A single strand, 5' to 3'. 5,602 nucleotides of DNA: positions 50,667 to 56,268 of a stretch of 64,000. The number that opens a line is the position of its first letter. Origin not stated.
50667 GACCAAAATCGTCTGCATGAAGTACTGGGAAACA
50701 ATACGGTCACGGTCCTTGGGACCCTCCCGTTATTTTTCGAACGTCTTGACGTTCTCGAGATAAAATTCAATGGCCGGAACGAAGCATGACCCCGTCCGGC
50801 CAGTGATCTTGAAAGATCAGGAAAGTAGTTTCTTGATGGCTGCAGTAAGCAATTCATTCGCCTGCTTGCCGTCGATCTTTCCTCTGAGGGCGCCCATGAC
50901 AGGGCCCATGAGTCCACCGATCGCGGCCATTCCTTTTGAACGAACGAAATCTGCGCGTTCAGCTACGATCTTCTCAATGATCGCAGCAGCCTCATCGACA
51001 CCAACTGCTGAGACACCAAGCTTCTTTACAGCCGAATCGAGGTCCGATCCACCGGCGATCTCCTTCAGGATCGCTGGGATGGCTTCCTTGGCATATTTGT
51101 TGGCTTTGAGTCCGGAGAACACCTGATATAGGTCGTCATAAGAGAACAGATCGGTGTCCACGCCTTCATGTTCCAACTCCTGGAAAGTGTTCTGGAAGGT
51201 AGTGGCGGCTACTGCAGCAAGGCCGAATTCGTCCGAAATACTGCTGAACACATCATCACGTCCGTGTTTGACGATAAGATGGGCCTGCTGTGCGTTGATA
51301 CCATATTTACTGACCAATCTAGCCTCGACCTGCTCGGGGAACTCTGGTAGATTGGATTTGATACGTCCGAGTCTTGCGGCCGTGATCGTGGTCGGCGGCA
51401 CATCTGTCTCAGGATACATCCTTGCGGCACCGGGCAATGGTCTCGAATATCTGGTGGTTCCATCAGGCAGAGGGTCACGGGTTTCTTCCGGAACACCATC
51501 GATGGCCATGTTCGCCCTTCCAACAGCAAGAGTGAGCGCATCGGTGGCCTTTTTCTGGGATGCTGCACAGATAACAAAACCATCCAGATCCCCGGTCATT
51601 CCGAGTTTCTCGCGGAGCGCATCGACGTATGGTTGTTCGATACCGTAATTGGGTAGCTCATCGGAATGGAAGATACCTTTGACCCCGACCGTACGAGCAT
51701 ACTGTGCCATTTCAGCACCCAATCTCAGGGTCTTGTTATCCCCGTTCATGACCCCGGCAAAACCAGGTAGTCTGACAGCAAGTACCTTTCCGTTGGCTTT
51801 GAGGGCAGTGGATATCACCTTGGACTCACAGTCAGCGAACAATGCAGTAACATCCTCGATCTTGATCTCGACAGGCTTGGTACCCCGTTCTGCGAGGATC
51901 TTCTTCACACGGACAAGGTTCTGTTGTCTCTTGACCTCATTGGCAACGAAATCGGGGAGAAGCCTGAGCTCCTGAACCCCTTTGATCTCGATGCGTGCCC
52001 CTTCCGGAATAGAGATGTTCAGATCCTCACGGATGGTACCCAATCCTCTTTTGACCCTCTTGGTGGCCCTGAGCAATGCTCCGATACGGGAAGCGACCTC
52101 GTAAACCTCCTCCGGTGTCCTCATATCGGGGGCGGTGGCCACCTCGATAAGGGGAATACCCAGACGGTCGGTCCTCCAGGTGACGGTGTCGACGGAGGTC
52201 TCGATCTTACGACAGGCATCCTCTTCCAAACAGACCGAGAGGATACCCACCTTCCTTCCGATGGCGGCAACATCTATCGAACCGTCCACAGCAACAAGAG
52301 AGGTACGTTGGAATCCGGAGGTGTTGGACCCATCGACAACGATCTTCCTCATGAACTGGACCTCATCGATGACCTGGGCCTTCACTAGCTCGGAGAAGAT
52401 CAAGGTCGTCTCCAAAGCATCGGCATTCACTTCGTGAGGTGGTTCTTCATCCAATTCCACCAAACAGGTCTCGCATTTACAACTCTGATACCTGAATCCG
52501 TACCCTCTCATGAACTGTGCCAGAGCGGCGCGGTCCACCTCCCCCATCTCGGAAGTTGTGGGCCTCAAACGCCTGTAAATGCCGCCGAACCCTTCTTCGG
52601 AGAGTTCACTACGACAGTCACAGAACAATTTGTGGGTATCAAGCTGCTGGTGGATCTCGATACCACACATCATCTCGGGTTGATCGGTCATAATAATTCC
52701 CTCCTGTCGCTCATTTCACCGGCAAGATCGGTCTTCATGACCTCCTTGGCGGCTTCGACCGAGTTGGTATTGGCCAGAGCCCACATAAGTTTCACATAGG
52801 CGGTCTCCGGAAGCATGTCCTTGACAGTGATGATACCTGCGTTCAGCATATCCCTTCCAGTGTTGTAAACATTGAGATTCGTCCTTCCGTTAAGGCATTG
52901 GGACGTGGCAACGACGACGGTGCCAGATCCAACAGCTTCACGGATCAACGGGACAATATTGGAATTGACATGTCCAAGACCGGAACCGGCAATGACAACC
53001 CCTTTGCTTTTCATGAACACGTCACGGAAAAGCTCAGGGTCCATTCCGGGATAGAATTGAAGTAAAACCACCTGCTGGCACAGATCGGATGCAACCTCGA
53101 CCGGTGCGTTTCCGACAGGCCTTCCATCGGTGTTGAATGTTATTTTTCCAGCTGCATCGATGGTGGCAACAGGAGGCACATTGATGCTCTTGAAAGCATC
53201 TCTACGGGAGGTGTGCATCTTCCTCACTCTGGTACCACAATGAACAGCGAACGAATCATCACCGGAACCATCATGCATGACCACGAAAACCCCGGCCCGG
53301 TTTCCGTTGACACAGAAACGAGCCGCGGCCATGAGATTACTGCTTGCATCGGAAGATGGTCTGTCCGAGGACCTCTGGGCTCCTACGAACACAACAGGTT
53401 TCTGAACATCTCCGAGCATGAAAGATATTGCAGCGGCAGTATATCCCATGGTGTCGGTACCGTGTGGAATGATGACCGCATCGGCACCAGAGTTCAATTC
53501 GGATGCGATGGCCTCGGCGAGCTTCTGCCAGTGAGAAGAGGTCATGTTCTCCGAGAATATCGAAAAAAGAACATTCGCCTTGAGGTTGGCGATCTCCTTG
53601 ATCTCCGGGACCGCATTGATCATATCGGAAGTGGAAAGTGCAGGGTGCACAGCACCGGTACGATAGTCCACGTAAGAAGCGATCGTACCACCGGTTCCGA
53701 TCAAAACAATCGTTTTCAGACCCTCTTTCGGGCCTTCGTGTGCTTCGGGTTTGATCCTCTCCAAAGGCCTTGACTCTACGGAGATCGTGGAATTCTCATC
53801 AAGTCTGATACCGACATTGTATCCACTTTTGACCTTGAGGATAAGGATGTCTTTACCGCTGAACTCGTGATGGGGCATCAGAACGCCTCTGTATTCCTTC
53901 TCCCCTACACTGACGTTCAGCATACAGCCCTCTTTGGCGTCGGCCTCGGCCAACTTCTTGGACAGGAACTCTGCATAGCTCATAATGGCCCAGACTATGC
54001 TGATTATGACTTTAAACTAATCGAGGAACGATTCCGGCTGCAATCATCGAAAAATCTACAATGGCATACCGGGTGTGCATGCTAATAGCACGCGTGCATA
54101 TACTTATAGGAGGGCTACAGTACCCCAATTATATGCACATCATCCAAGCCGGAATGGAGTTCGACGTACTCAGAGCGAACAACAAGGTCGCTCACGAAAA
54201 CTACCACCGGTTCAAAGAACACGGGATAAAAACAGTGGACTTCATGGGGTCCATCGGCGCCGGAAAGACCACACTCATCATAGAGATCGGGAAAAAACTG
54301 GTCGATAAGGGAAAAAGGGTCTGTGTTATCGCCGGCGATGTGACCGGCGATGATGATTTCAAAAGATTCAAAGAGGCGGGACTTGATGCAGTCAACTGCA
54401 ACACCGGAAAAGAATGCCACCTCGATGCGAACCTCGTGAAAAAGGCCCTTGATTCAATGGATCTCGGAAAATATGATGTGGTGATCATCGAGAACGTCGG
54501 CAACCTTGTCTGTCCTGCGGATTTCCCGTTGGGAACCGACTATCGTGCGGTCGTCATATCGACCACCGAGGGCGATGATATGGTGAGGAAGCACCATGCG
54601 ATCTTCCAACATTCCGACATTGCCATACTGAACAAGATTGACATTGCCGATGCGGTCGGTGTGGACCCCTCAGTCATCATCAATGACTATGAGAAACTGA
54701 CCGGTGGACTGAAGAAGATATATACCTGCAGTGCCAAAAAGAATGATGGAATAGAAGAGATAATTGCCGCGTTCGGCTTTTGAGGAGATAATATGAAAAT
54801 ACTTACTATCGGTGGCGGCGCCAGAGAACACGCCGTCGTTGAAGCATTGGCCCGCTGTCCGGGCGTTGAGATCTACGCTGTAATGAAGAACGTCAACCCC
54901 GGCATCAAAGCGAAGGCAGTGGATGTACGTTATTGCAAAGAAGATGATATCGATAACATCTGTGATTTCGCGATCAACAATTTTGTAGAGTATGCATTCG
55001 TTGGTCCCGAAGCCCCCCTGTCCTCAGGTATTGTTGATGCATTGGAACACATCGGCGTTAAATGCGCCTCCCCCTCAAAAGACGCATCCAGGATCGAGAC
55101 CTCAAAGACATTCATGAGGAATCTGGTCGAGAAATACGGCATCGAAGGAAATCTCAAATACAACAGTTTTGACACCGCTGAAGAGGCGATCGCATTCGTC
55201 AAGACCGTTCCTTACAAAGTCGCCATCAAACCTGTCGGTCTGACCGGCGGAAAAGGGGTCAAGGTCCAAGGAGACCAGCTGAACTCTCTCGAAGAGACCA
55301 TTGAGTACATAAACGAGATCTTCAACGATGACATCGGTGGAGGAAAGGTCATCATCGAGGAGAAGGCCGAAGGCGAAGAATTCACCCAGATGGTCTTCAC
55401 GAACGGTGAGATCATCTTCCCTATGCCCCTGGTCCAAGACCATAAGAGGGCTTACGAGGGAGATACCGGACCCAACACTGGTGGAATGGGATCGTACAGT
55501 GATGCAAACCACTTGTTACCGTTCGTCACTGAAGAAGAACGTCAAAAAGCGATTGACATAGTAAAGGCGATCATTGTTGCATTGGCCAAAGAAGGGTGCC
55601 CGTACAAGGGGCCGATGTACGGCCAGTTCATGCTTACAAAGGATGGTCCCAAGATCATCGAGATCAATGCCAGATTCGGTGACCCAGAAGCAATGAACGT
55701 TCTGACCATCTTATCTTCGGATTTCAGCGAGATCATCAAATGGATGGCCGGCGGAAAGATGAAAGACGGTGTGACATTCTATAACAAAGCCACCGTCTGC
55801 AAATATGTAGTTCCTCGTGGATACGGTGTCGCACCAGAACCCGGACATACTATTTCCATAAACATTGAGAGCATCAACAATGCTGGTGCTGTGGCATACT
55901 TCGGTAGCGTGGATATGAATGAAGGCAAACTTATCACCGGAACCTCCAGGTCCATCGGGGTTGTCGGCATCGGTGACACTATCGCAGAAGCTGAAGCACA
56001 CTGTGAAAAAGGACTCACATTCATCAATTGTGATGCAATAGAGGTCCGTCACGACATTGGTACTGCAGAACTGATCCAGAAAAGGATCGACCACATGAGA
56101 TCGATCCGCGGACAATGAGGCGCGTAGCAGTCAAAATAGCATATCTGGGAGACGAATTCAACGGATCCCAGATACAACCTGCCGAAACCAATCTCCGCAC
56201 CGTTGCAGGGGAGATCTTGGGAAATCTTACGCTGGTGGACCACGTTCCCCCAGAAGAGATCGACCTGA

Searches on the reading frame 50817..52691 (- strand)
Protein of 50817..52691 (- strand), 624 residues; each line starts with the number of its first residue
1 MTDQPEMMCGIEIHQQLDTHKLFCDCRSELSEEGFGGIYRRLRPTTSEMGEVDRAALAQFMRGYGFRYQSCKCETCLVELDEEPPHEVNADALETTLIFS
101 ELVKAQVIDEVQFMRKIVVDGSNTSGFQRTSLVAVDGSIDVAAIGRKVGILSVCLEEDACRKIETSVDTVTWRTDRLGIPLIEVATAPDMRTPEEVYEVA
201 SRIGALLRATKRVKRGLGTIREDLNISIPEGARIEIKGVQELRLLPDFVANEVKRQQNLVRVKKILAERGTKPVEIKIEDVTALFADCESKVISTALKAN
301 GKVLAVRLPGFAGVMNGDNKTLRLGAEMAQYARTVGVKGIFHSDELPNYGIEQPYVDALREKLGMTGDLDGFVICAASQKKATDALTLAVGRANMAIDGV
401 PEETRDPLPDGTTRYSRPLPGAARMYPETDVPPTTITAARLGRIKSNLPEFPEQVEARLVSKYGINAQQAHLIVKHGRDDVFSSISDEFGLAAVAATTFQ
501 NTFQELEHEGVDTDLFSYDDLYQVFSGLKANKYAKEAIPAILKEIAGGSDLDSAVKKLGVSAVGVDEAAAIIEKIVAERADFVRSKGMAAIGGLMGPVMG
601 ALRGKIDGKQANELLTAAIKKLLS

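Call 41: search_protein_families(library=pfam, proteins=[window:50817-52691:-], max_evalue=0.00001)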
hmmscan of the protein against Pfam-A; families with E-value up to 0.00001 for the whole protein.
window:50817-52691:- (624 aa): 3 families
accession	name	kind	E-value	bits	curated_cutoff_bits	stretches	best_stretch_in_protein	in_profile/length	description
PF02934.20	GatB_N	-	2.4e-53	181.6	23.4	1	8-438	2-273/277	GatB/GatE catalytic domain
PF02637.23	GatB_Yqey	-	4e-16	59.7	27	1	481-618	2-147/148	GatB domain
PF02938.19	GAD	-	7.1e-08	33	23.4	1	293-386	1-95/95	GAD domain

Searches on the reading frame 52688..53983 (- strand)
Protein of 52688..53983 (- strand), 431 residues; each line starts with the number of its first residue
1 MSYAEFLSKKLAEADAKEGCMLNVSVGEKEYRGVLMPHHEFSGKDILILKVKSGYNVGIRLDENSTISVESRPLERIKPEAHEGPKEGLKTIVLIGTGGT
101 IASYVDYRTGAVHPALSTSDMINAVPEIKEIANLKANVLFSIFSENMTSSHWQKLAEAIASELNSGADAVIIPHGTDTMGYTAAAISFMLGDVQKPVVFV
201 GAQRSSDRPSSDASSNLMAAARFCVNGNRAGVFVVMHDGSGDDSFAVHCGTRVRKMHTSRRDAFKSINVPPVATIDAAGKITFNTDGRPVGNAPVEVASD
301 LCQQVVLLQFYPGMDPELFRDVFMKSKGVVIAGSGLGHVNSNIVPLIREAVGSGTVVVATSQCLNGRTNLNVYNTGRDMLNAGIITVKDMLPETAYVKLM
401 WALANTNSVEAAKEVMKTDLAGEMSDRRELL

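Call 41: search_protein_families(library=pfam, proteins=[window:52688-53983:-], max_evalue=0.00001)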
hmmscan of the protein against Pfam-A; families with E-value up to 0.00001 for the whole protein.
window:52688-53983:- (431 aa): 3 families
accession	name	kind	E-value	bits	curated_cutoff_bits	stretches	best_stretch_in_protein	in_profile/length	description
PF00710.25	Asparaginase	-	1.3e-63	214.4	22.5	1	92-285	2-189/193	Asparaginase, N-terminal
PF17763.6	Asparaginase_C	-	1.6e-32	112.3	34.6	1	304-416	1-114/114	Glutaminase/Asparaginase C-terminal domain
PF18195.6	GatD_N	-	8.6e-15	54.3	25.7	1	17-69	2-53/54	GatD N-terminal domain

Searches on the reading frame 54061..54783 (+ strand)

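Call 41: search_protein_families(library=pfam, proteins=[window:54061-54783:+], max_evalue=0.00001)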
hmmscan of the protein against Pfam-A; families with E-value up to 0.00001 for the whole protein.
window:54061-54783:+ (240 aa): 3 families
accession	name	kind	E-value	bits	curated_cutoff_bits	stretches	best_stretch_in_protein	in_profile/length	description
PF02492.25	cobW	-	1.1e-15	58.1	20.7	1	62-213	6-172/180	CobW/HypB/UreG, nucleotide-binding domain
PF03308.22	MeaB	-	1.5e-11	44.2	23.1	0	133-237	121-230/273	Methylmalonyl Co-A mutase-associated GTPase MeaB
PF00448.28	SRP54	-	4e-06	27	22.7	1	61-148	6-94/196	SRP54-type protein, GTPase domain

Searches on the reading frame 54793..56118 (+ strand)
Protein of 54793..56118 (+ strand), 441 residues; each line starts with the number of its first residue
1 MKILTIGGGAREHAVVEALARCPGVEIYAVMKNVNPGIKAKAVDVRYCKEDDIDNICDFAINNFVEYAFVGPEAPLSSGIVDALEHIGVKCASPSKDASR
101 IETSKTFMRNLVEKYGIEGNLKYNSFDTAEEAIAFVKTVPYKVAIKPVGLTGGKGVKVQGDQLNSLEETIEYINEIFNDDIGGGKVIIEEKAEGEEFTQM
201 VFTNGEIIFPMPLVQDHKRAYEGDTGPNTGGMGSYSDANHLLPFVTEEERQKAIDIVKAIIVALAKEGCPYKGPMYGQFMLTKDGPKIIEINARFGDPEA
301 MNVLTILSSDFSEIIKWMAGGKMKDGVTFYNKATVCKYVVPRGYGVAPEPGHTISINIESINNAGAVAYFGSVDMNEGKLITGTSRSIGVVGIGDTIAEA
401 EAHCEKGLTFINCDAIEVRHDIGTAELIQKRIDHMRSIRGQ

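Call 41: search_protein_families(library=pfam, proteins=[window:54793-56118:+], max_evalue=0.00001)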
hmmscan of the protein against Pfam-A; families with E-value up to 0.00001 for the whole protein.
window:54793-56118:+ (441 aa): 3 families
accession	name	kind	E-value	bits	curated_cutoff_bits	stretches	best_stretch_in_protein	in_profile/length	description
PF01071.24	GARS_A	-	3.5e-60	203.6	27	1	103-300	1-194/194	Phosphoribosylglycinamide synthetase, ATP-grasp (A) domain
PF02844.21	GARS_N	-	3.9e-24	85.7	29.5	1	1-102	1-100/100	Phosphoribosylglycinamide synthetase, N domain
PF02843.22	GARS_C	-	1.5e-15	57.8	34.8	1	334-424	1-91/92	Phosphoribosylglycinamide synthetase, C domain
